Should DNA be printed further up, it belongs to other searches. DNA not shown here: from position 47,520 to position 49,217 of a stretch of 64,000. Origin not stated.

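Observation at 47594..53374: Divergent four-gene cassette (two membrane alkaline-phosphatase-superfamily enzymes, a small membrane protein, a two-domain methyltransferase) inserted in the msbA-lpxK-kdsB neighbourhood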

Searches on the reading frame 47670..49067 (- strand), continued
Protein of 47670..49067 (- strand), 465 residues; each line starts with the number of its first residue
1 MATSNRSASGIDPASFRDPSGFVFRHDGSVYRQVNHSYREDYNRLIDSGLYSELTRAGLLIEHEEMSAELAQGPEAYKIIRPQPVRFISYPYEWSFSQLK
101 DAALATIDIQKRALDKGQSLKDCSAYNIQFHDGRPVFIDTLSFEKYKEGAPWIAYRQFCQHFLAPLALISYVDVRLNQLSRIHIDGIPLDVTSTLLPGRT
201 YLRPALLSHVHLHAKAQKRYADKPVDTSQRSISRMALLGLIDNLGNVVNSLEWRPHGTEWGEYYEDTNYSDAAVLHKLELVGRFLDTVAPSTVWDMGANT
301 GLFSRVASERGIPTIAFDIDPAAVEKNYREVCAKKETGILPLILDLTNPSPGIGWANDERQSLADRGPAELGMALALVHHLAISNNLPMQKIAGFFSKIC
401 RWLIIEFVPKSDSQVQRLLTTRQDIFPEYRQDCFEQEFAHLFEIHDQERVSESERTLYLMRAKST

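Call 29: search_solved_structures(query=A1, max_evalue=10)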
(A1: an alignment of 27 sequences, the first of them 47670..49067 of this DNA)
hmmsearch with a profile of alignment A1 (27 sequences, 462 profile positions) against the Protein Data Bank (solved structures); distinct sequences matched with E-value up to 10: 5.
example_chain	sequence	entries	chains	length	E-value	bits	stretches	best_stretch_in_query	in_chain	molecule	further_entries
9rfr_A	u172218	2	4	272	0.17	13.9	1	270-328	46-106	Ubiquinone biosynthesis O-methyltransferase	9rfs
6zvz_A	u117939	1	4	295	0.23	13.5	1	214-311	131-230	Connectase MJ0548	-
6zw0_A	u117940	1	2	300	0.23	13.4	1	214-311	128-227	Connectase MJ0548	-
3e8s_A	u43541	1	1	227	0.73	11.8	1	249-322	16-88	Putative SAM Dependent Methyltransferase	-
7bgg_A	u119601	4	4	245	1.4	10.9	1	289-333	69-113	heterocyclic toxin methyltransferase (Rv0560c) | 2-heptyl-1-hydroxyquinolin-4(1H)-one methyltransferase | Uncharacterized protein Rv0560c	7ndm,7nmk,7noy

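Call 41: search_protein_families(library=pfam, proteins=[L034:1457-2479:+, L007:9393-11870:+, L040:5274-6878:+, L003:9585-11366:+, L025:9352-12552:+, L066:2555-5161:+, L065:9281-11689:+, L015:9388-10323:+, L018:9449-10921:+, L041:10108-12039:+], max_evalue=0.01)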
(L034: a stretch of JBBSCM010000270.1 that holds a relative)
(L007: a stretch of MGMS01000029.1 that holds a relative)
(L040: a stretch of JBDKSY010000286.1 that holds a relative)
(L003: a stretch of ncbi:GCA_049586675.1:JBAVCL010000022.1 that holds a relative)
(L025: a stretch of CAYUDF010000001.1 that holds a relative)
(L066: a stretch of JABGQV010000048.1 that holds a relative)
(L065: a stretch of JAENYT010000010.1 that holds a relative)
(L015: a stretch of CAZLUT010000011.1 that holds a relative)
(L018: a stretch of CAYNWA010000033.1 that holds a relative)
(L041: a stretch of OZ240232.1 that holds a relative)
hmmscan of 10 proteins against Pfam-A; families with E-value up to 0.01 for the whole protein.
L034:1457-2479:+ (341 aa): 0 families

L007:9393-11870:+ (826 aa): 1 family
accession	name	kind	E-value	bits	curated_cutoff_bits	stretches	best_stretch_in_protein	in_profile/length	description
PF00884.28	Sulfatase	-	2.6e-10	40.6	25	1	190-458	2-247/301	Sulfatase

L040:5274-6878:+ (535 aa): 2 families
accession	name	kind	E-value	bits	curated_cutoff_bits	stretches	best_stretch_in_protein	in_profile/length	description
PF05159.20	Capsule_synth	-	1.2e-08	35.3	20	1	313-433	149-266/310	Capsule polysaccharide biosynthesis protein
PF02350.25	Epimerase_2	-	0.00075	18.9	30.6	1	334-427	200-283/347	UDP-N-acetylglucosamine 2-epimerase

L003:9585-11366:+ (594 aa): 1 family
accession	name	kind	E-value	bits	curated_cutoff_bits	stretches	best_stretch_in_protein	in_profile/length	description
PF00884.28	Sulfatase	-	0.00049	19.9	25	1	314-492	76-247/301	Sulfatase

L025:9352-12552:+ (1067 aa): 4 families
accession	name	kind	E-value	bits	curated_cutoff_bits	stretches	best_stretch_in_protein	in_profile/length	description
PF00082.27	Peptidase_S8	-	5e-37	128.2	21.8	1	253-523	1-288/288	Subtilase family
PF13860.13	FlgD_ig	-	3.8e-09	36.8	27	1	1002-1055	25-76/79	FlgD Ig-like domain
PF22184.2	CBM_56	-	1.8e-06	28.5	27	1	570-615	24-68/75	Carbohydrate binding module family 56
PF18962.6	Por_Secre_tail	-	0.0003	21.5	27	1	983-1064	3-74/75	Secretion system C-terminal sorting domain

L066:2555-5161:+ (869 aa): 6 families
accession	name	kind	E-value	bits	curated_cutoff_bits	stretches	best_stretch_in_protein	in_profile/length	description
PF02738.23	MoCoBD_1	-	1.9e-69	233.9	27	1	315-552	6-244/244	Molybdopterin cofactor-binding domain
PF20256.3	MoCoBD_2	-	1.7e-42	146.3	27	1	586-805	25-283/283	Molybdopterin cofactor-binding domain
PF01799.25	Fer2_2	-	1.6e-24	86.3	30.3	1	81-152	1-74/75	[2Fe-2S] binding domain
PF01315.27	Ald_Xan_dh_C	-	1.5e-23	83.7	31.3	1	189-295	2-109/110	Aldehyde oxidase and xanthine dehydrogenase, a/b hammerhead domain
PF00111.32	Fer2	-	8.5e-07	29.3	21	1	12-70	1-75/77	2Fe-2S iron-sulfur cluster binding domain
PF13085.11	Fer2_3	-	2e-05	25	27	1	41-80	47-85/107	2Fe-2S iron-sulfur cluster binding domain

L065:9281-11689:+ (803 aa): 1 family
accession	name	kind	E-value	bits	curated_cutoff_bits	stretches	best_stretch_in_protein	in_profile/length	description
PF00884.28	Sulfatase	-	5.3e-08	33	25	1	255-520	1-260/301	Sulfatase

L015:9388-10323:+ (312 aa): 2 families
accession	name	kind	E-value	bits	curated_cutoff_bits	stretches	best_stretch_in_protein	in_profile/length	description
PF00149.33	Metallophos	-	2.5e-19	70.9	21.5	1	48-242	2-190/191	Calcineurin-like phosphoesterase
PF09423.15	PhoD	-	0.0024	17.5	27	0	182-204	190-212/343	PhoD-like phosphatase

L018:9449-10921:+ (491 aa): 0 families

L041:10108-12039:+ (644 aa): 3 families
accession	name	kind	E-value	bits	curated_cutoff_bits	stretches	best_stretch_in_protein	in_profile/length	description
PF05187.19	Fer4_ETF_QO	-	1.5e-42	144.4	24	1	539-641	1-103/104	Electron transfer flavoprotein-ubiquinone oxidoreductase, 4Fe-4S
PF21162.3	ETFQO_UQ-bd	-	1.3e-33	115.9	27.7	1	303-395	1-96/96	ETF-QO, ubiquinone-binding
PF12838.12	Fer4_7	-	9.4e-05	23.2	27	1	584-619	8-44/52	4Fe-4S dicluster domain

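Call 42: find_encoding_contigs(protein=P0001, flank=10000, max_places=3)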
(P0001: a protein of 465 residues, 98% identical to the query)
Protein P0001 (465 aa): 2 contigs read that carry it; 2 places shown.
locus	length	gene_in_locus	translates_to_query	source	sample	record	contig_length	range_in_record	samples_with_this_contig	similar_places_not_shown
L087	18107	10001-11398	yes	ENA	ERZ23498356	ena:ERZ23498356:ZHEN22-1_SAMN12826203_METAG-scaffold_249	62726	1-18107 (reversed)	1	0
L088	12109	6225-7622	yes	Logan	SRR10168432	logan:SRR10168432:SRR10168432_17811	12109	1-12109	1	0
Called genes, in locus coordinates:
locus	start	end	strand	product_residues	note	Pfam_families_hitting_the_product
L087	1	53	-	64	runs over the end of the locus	PF01783:Ribosomal_L32p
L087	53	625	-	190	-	PF02620:YceD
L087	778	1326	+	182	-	PF02545:Maf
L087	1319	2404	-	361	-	PF01479:S4, PF00849:PseudoU_synth_2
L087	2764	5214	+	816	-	PF00575:S1, PF10150:RNase_E_G, PF20833:RNase_E_G_Thio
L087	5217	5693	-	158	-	PF01451:LMWPc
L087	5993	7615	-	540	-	-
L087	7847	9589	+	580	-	PF01663:Phosphodiest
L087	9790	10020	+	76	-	-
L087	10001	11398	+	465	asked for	-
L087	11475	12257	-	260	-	PF02348:CTP_transf_3, PF12804:NTP_transf_3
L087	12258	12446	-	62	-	PF03966:Trm112p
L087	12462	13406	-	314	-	PF02606:LpxK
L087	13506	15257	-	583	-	PF00664:ABC_membrane, PF00005:ABC_tran, PF02463:SMC_N (weak)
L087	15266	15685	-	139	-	PF02472:ExbD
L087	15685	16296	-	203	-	PF01618:MotA_ExbB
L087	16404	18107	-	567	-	?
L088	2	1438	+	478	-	?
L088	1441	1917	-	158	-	PF01451:LMWPc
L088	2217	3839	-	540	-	-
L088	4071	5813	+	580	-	PF01663:Phosphodiest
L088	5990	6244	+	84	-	-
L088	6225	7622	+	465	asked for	-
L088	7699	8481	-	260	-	PF02348:CTP_transf_3, PF12804:NTP_transf_3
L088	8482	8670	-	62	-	PF03966:Trm112p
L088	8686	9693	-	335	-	PF02606:LpxK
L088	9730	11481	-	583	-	PF00664:ABC_membrane, PF00005:ABC_tran, PF02463:SMC_N (weak)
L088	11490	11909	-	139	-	PF02472:ExbD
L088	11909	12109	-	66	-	?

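Call 43: find_encoding_contigs(protein=window:47670-49067:-, flank=10000, max_places=3)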
Protein window:47670-49067:- (465 aa): no gene with exactly this product is on record in the collection.

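Call 56: search_protein_families(library=pfam, proteins=[L054:6750-7751:+, L029:13962-14795:+, L063:6165-8459:-, L035:9236-10456:+, L053:5376-7775:+, L084:6110-7270:-, L053:3084-4220:+, L053:4216-5418:+, L009:1949-2965:+, L076:7598-8446:+], max_evalue=0.001)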
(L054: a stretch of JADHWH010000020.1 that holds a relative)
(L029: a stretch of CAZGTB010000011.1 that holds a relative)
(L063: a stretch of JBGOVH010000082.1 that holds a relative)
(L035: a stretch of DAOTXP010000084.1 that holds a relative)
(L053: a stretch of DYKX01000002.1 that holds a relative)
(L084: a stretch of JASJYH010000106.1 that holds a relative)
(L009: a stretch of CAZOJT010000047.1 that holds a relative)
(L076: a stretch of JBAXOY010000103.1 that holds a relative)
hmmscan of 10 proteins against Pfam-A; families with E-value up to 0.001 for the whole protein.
L054:6750-7751:+ (334 aa): 10 families
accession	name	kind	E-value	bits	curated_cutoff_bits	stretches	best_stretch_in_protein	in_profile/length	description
PF01370.27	Epimerase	-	1.4e-51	175.7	20.9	1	16-254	1-240/240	NAD dependent epimerase/dehydratase family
PF16363.11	GDP_Man_Dehyd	-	6.8e-48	164.3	27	1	17-320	1-331/332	GDP-mannose 4,6 dehydratase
PF01073.25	3Beta_HSD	-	1.3e-29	103.5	22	1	17-244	1-231/280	3-beta hydroxysteroid dehydrogenase/isomerase family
PF02719.21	Polysacc_synt_2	-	6.7e-18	65.3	20.2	1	17-279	2-254/293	Polysaccharide biosynthesis protein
PF00106.31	adh_short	-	5.6e-08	32.9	26.6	1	14-174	1-165/195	short chain dehydrogenase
PF13460.12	NAD_binding_10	-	7.9e-08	32.8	27.2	1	20-147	1-113/184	NAD(P)H-binding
PF04321.23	RmlD_sub_bind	-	2.2e-07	30.7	27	1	16-320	3-280/287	RmlD substrate binding domain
PF07993.18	NAD_binding_4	-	5.6e-07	29.4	20.1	1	18-237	1-257/258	Male sterility protein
PF05368.20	NmrA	-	2.1e-06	28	27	1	13-92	2-78/298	NmrA-like family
PF08659.16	KR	-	5.4e-06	26.9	22.6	1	17-138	4-142/180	KR domain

L029:13962-14795:+ (278 aa): 10 families
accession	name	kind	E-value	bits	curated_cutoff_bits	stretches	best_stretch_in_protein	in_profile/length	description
PF00005.33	ABC_tran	-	2.8e-26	93.2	25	1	26-203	1-137/137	ABC transporter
PF13304.12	AAA_21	-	9.6e-13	49.3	27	2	38-97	1-60/304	AAA domain, putative AbiEii toxin, Type IV TA system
PF13175.12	AAA_15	-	1.9e-06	28.2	32.1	1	22-75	10-55/374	AAA ATPase domain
PF13476.12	AAA_23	-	1.1e-05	26.6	27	1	25-57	9-40/201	AAA domain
PF02463.25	SMC_N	-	1.5e-05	25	40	0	30-58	17-46/220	RecF/RecN/SMC N terminal domain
PF13401.12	AAA_22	-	3.2e-05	24.7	27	1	37-68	6-33/130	AAA domain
PF13555.12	AAA_29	-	6.6e-05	23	27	1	22-62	8-48/61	P-loop containing region of AAA domain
PF03215.21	Rad17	-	0.00016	22.1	23.8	1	31-64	40-73/186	Rad17 P-loop domain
PF03193.22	RsgA_GTPase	-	0.00024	21.4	30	1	16-60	87-130/174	RsgA GTPase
PF01637.24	ATPase_2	-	0.00065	20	33.2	0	36-65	20-50/225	ATPase domain predominantly from Archaea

L063:6165-8459:- (765 aa): 2 families
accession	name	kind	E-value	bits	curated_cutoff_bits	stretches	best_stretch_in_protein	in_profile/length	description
PF00884.28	Sulfatase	-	4.6e-20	72.6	25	1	103-420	26-300/301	Sulfatase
PF01663.27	Phosphodiest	-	1.1e-05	25.6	23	1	331-366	187-222/342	Type I phosphodiesterase / nucleotide pyrophosphatase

L035:9236-10456:+ (407 aa): 0 families

L053:5376-7775:+ (800 aa): 4 families
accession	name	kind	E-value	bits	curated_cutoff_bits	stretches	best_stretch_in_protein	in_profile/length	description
PF01131.25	Topoisom_bac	-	1.4e-123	413.4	35.1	1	221-653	2-410/411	DNA topoisomerase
PF01396.24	Zn_ribbon_Top1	-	2.1e-28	98.3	32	2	722-760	1-38/39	Topoisomerase DNA binding C4 zinc finger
PF01751.28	Toprim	-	6.2e-21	74.8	23.1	1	97-206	1-96/96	Toprim domain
PF18930.5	DUF5679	-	8.1e-12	45.5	27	1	33-72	1-40/40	Domain of unknown function (DUF5679)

L084:6110-7270:- (387 aa): 2 families
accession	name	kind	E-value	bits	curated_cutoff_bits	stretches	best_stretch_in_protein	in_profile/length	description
PF13286.11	HD_assoc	-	1.6e-28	99.5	22.2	1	292-379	1-91/91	Phosphohydrolase-associated domain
PF01966.28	HD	-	1.1e-14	55.2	22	1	80-205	1-114/116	HD domain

L053:3084-4220:+ (379 aa): 4 families
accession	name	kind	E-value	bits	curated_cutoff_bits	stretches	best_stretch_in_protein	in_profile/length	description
PF02481.21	DNA_processg_A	-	1.5e-79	266.5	29.6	1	80-285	2-210/212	DNA recombination-mediator protein A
PF17782.7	DprA_WH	-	6.6e-18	64.9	22.9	1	305-362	3-60/61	DprA winged helix domain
PF18306.6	LDcluster4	-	2.6e-08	34.1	26.3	1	122-263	3-124/151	SLOG cluster4 family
PF12802.13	MarR_2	-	5.6e-05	23.7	27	0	316-359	7-52/61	MarR family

L053:4216-5418:+ (401 aa): 3 families
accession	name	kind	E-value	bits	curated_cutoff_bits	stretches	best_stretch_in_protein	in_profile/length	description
PF00483.29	NTP_transferase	-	6.4e-46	157.3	21.2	1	44-324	2-239/245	Nucleotidyl transferase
PF22640.1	ManC_GMP_beta-helix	-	2.3e-20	72.7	27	1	336-392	1-55/55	MannoseP isomerase/GMP-like beta-helix domain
PF12804.13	NTP_transf_3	-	1.9e-07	31.9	27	1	44-169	1-111/160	MobA-like NTP transferase domain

L009:1949-2965:+ (339 aa): 4 families
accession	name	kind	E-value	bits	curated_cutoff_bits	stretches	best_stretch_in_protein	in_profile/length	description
PF01408.29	GFO_IDH_MocA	-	9.1e-32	110.7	24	1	7-126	1-120/120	Oxidoreductase family, NAD-binding Rossmann fold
PF22725.1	GFO_IDH_MocA_C3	-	2.9e-14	53.5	27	1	134-242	1-123/124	GFO/IDH/MocA C-terminal domain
PF02894.22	GFO_IDH_MocA_C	-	2.4e-11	44.3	22.9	1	138-334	1-214/218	Oxidoreductase family, C-terminal alpha/beta domain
PF03447.22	NAD_binding_3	-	4.4e-06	27.8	24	1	27-122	15-113/116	Homoserine dehydrogenase, NAD binding domain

L076:7598-8446:+ (283 aa): 2 families
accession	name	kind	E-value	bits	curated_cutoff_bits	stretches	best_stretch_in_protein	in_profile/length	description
PF00483.29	NTP_transferase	-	8.1e-21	75.1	21.2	1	30-228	4-189/245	Nucleotidyl transferase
PF12804.13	NTP_transf_3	-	4.5e-07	30.6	27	1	29-87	2-53/160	MobA-like NTP transferase domain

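Call 59: search_protein_families(library=padloc, proteins=[window:47670-49067:-], max_evalue=0.01)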
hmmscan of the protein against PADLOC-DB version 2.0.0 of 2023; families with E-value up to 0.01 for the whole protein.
window:47670-49067:- (465 aa): 1 family
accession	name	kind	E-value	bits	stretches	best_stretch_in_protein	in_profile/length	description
PDLC04134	mad2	-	0.0023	14.8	1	244-325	254-327/492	mads_2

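Call 69: search_dna_similar(query=window:47670-49067:-, collection=plasmids, mode=protein, max_rows=10)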
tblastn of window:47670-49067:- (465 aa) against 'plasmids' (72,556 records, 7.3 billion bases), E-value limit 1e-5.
Records with a match: 65; places in all: 65; records where one place covers at least 80% of the query: 64.
Best place of each record, by identity: <60% 65.
By first word of the organism name: Sinorhizobium 57; Rhizobium 3; Singulisphaera 1; Gemmatirosa 1; Deltaproteobacteria 1; Ensifer 1; Novosphingobium 1.
By predicted mobility (MOB-suite, as given by PLSDB): conjugative 61; non-mobilizable 4.
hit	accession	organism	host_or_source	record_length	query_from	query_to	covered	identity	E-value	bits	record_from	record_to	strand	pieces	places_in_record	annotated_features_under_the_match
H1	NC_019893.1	Singulisphaera acidiphila DSM 18658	sphagnum peat from the bog Obukhovskoe ...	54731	14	465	97%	57.9%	9e-169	533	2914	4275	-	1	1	SAM-dependent methyltransferase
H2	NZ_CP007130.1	Gemmatirosa kalamazoonensis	-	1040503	14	460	96%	55.1%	1e-162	515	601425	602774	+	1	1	record has no annotation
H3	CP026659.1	Deltaproteobacteria bacterium Smac51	cockroach,pure culture,hindgut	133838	13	459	96%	49.6%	4e-136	439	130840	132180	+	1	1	SAM-dependent methyltransferase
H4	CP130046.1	Sinorhizobium meliloti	Medicago,Cell culture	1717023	1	458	98%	34.5%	8e-27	272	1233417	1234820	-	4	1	none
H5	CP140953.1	Sinorhizobium meliloti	Medicago lupulina,whole organism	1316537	1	458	98%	34.2%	7e-68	242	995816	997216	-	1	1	noeA: nodulation protein NoeA | hypothetical protein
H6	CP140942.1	Sinorhizobium meliloti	Medicago lupulina,whole organism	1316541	1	458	98%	34.2%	7e-68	242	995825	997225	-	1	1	noeA: nodulation protein NoeA | hypothetical protein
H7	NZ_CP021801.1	Sinorhizobium meliloti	Medicago sativa,Single Cell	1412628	1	458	98%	34.2%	7e-68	242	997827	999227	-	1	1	none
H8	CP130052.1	Sinorhizobium meliloti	Medicago,Cell culture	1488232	1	458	98%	34.2%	7e-68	242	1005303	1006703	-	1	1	noeA: nodulation protein NoeA | hypothetical protein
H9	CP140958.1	Sinorhizobium meliloti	Medicago lupulina,whole organism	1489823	1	458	98%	34.2%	7e-68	242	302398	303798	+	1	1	noeA: nodulation protein NoeA | hypothetical protein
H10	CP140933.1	Sinorhizobium meliloti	Medicago lupulina,whole organism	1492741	1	458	98%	34.2%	7e-68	242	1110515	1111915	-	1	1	noeA: nodulation protein NoeA | hypothetical protein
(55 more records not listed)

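Call 70: search_dna_similar(query=window:47670-49067:-, collection=phages, mode=protein, max_rows=10)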
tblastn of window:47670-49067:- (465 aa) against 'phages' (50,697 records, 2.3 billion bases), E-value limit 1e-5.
No match.
